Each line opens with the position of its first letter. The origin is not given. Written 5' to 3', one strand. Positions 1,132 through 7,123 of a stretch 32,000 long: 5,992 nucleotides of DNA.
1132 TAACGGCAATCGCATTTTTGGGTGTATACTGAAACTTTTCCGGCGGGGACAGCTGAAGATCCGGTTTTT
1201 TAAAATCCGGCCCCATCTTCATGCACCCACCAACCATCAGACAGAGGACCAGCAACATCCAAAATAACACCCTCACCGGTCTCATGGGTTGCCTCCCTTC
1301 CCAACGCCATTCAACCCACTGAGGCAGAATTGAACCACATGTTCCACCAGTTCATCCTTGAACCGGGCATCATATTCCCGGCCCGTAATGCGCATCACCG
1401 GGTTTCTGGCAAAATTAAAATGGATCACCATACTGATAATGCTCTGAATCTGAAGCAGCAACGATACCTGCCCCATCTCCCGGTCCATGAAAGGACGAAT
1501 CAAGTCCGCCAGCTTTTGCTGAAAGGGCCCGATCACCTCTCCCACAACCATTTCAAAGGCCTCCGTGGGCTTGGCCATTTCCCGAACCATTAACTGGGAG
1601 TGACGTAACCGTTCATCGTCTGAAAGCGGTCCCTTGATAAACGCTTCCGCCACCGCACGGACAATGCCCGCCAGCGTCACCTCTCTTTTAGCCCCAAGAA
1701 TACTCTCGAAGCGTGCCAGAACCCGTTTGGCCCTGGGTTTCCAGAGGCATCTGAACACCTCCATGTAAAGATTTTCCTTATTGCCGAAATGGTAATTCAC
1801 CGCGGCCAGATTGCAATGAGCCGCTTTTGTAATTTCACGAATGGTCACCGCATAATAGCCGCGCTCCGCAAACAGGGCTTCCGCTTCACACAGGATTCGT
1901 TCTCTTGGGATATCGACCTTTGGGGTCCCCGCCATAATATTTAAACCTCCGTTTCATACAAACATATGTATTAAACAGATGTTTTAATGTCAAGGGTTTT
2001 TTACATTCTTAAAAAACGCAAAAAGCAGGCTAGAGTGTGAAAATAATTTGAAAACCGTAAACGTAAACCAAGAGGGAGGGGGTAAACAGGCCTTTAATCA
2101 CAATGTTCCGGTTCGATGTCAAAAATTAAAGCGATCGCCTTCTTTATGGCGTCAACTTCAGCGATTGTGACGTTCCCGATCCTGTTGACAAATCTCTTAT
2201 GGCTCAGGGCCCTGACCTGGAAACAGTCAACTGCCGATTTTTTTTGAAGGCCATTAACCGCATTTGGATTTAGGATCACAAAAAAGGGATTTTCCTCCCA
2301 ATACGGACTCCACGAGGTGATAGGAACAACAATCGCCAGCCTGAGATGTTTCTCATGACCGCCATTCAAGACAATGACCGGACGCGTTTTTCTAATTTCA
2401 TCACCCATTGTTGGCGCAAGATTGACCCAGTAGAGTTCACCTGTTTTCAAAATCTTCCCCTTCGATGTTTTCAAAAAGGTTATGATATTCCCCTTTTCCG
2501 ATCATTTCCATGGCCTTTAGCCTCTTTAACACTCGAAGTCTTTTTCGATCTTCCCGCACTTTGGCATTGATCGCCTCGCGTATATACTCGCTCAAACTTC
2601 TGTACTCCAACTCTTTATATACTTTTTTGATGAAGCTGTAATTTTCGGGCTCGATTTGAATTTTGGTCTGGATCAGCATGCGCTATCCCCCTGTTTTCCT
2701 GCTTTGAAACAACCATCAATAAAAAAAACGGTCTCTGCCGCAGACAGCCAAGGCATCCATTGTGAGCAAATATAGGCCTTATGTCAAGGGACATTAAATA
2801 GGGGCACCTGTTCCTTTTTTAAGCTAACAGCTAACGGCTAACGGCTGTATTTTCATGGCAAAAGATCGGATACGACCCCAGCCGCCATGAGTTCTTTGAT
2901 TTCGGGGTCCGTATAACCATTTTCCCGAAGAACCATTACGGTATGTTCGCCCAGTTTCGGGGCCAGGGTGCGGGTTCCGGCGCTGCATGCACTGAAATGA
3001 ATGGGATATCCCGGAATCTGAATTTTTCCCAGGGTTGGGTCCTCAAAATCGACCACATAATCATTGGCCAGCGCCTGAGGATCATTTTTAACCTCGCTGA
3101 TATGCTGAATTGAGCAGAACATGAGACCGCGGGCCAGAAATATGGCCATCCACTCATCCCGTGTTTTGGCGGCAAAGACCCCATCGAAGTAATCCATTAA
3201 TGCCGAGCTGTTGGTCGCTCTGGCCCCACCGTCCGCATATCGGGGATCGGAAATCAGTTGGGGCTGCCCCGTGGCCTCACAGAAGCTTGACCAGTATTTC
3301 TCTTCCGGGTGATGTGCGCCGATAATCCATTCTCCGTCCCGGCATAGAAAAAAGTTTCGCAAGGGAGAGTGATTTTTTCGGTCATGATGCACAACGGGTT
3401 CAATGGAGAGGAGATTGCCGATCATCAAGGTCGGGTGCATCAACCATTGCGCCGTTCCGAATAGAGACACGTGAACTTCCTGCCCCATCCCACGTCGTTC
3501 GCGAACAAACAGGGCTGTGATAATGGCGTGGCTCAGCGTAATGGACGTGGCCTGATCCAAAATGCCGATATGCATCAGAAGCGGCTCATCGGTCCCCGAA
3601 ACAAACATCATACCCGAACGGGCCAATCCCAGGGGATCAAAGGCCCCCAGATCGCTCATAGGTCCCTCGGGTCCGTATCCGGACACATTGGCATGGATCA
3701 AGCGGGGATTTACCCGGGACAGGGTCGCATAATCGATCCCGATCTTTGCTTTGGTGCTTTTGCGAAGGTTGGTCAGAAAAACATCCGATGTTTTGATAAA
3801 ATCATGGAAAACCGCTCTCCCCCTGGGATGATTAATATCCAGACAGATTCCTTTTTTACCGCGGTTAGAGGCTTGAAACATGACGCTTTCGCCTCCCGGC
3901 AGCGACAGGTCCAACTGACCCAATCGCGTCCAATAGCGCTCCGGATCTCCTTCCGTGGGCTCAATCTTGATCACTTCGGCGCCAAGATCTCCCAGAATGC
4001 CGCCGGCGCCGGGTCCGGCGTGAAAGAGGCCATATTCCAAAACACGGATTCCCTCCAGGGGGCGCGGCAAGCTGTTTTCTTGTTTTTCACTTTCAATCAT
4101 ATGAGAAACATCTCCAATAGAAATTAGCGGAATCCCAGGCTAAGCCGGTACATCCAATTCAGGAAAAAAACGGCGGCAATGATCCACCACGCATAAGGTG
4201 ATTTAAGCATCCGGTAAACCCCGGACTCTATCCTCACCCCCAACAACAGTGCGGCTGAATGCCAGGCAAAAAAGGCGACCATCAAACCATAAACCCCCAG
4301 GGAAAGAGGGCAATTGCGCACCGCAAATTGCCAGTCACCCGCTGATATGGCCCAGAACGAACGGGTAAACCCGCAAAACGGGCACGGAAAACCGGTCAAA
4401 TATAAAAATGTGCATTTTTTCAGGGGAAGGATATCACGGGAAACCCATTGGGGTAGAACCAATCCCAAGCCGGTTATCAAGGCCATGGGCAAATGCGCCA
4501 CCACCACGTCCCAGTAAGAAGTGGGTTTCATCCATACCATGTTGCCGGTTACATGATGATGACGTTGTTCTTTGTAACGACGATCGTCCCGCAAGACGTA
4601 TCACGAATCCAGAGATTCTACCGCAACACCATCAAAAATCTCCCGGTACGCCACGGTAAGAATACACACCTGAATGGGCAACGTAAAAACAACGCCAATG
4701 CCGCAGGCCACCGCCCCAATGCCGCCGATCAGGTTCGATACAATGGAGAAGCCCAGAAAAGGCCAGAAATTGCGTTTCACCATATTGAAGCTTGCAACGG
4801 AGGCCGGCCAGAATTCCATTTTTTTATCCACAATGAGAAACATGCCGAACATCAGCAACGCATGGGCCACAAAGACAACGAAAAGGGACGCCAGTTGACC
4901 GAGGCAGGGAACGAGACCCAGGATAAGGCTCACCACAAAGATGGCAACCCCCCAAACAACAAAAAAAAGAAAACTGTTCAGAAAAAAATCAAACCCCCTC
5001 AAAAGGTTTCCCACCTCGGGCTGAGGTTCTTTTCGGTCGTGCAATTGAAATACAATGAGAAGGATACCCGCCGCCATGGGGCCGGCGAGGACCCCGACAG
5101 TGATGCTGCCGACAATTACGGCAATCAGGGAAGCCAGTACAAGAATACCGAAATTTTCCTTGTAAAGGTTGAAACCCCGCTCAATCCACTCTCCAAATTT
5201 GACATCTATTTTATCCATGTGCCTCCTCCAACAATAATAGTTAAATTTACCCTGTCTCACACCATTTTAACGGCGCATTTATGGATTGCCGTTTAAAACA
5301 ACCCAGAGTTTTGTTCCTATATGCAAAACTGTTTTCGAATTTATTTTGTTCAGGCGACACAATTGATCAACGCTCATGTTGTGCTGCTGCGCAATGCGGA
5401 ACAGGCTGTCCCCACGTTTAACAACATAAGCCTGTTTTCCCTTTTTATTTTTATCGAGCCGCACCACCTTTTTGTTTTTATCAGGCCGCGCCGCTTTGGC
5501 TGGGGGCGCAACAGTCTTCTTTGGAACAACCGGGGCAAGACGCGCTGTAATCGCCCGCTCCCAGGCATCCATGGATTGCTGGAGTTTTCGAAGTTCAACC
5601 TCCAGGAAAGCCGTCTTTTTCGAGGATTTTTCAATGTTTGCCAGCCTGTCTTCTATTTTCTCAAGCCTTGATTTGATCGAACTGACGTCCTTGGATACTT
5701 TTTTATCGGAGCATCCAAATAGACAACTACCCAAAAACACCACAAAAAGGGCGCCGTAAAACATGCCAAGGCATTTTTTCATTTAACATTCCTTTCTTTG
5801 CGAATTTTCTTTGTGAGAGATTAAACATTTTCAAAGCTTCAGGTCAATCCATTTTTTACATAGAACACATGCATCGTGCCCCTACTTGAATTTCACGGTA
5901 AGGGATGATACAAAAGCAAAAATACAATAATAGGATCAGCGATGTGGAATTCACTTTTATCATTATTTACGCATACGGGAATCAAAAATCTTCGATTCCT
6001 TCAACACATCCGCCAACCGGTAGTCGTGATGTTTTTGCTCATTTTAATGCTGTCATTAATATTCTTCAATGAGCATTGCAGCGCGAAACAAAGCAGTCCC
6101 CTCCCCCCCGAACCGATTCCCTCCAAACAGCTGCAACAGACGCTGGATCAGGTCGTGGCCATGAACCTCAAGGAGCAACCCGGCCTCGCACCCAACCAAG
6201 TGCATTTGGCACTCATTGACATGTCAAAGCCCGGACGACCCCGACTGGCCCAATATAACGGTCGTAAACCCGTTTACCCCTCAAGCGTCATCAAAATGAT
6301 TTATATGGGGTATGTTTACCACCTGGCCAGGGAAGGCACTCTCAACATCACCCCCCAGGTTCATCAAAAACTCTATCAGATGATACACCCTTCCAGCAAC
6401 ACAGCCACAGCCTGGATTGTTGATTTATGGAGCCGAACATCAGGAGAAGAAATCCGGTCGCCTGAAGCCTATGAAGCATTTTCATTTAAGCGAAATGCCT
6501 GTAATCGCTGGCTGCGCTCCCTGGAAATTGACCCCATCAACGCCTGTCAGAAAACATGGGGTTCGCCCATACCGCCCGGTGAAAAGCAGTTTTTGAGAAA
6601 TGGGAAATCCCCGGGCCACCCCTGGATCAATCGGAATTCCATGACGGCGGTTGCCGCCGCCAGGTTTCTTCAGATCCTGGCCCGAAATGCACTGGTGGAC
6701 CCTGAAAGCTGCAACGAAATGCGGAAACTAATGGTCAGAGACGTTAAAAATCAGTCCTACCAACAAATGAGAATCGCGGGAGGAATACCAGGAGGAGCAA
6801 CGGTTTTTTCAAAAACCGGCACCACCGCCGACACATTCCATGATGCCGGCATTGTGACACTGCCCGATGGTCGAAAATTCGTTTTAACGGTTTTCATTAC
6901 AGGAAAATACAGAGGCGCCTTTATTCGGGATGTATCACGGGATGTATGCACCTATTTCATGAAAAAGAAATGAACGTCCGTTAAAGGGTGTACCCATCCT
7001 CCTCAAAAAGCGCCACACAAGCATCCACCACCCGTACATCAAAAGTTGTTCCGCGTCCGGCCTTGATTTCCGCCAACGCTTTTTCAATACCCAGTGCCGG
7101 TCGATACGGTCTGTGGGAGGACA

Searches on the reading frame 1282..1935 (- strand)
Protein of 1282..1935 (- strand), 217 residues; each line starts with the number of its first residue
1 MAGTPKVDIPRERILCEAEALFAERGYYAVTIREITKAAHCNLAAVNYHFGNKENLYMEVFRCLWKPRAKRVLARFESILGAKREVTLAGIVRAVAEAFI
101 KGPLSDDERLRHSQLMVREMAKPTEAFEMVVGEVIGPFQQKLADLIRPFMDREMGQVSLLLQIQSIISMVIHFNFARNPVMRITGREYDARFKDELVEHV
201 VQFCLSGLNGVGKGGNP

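Call 76: search_protein_families(library=pfam, proteins=[window:1282-1935:-], max_evalue=0.001)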
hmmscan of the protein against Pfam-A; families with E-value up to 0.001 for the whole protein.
window:1282-1935:- (217 aa): 3 families
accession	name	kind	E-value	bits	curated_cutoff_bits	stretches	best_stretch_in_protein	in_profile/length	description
PF09209.16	CecR_C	-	5.1e-18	65.8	24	1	93-208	6-125/125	HTH-type transcriptional dual regulator CecR, C-terminal domain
PF00440.29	TetR_N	-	5.9e-13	48.8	24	1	14-59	1-46/47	Bacterial regulatory proteins, tetR family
PF17939.6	TetR_C_30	-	0.00072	20.3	26.3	0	94-207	2-115/115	Tetracyclin repressor-like, C-terminal domain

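Call 95: find_encoding_contigs(protein=window:1282-1935:-, flank=10000, max_places=2)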
Protein window:1282-1935:- (217 aa): no gene with exactly this product is on record in the collection.

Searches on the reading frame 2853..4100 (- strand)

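Call 76: search_protein_families(library=pfam, proteins=[window:2853-4100:-], max_evalue=0.001)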
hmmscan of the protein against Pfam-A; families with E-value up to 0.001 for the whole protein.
window:2853-4100:- (415 aa): 1 family
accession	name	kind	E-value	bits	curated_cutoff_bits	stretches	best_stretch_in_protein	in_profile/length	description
PF02515.22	CoA_transf_3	-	3.9e-99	332.6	23.3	1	15-387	1-366/366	CoA-transferase family III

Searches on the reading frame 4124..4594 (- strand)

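Call 94: search_protein_families(library=pfam, proteins=[window:4124-4594:-], max_evalue=0.01)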
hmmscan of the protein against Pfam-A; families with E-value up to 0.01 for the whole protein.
window:4124-4594:- (156 aa): 1 family
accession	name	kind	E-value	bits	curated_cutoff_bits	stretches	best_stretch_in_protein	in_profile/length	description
PF10825.13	DUF2752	-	1.1e-10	41.8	27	1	61-108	1-48/49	Protein of unknown function (DUF2752)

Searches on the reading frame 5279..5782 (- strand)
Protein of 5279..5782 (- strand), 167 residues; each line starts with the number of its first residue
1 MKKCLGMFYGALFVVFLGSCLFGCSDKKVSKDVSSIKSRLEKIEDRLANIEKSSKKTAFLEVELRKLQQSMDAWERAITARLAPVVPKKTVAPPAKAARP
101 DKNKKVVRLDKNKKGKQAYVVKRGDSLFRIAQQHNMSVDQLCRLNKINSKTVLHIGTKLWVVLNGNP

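Call 94: search_protein_families(library=pfam, proteins=[window:5279-5782:-], max_evalue=0.01)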
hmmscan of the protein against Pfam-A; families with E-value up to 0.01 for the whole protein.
window:5279-5782:- (167 aa): 3 families
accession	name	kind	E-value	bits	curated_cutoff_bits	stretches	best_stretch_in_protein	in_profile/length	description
PF01476.26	LysM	-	3.3e-15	56.2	20.9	1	119-161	1-42/43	LysM domain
PF05557.18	MAD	-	0.00061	18.7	30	1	29-79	219-269/661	Mitotic checkpoint protein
PF07160.18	SKA1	-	0.0069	16.7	29.6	1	27-117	36-128/243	Spindle and kinetochore-associated protein 1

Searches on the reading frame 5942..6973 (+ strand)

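Call 76: search_protein_families(library=pfam, proteins=[window:5942-6973:+], max_evalue=0.001)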
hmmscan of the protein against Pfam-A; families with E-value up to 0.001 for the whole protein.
window:5942-6973:+ (343 aa): 1 family
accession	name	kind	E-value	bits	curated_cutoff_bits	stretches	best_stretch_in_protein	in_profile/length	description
PF13354.11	Beta-lactamase2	-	5.3e-23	81.9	22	1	139-318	74-213/214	Beta-lactamase enzyme family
